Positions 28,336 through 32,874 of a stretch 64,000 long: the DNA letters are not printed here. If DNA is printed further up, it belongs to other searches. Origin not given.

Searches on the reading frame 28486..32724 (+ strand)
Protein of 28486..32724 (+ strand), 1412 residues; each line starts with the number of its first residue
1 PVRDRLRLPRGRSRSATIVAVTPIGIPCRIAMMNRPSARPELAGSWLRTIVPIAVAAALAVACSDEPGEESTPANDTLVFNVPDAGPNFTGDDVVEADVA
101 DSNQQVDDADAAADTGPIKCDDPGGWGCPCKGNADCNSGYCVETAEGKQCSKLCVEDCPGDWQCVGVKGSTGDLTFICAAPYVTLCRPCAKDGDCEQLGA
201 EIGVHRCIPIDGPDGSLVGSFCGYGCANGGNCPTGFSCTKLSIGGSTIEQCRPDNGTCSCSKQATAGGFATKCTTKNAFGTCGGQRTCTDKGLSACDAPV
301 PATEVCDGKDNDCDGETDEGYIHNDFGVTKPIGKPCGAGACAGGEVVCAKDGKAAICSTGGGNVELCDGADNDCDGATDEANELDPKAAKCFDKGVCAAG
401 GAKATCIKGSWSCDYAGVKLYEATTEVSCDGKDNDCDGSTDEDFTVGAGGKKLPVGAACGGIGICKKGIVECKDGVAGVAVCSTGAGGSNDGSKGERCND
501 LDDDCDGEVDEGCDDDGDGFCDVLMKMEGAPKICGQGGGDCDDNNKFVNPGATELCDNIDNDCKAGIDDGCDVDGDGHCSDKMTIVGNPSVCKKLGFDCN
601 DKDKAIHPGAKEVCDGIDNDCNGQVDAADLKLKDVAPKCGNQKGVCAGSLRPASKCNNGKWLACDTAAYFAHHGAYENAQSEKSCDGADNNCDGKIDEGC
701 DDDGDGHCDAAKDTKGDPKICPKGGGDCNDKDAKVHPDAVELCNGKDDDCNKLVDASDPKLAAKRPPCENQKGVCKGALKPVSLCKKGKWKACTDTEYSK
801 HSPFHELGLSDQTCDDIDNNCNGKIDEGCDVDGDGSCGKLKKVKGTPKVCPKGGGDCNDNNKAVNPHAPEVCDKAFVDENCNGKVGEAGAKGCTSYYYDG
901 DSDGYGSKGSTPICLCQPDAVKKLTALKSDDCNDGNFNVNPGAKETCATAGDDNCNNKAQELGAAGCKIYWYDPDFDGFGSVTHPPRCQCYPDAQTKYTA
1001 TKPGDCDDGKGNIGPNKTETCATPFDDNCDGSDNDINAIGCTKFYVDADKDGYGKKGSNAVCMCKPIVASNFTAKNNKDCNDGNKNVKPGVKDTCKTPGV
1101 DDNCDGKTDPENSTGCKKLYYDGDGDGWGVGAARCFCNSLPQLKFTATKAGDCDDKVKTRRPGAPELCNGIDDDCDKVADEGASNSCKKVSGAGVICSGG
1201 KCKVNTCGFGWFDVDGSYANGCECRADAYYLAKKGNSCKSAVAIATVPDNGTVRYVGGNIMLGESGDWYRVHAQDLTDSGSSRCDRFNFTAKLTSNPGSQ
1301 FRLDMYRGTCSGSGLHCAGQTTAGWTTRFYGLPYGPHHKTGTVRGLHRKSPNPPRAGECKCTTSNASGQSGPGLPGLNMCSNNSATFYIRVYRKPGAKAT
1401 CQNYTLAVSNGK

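Call 55: search_protein_families(library=pfam, proteins=[window:28486-32724:+], max_evalue=0.0001)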
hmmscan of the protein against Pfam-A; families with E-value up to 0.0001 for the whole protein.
window:28486-32724:+ (1412 aa): 1 family
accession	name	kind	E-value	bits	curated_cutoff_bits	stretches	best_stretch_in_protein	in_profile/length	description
PF11617.13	Cu-binding_MopE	-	4.6e-85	279.9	27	8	598-626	1-29/30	Putative metal-binding motif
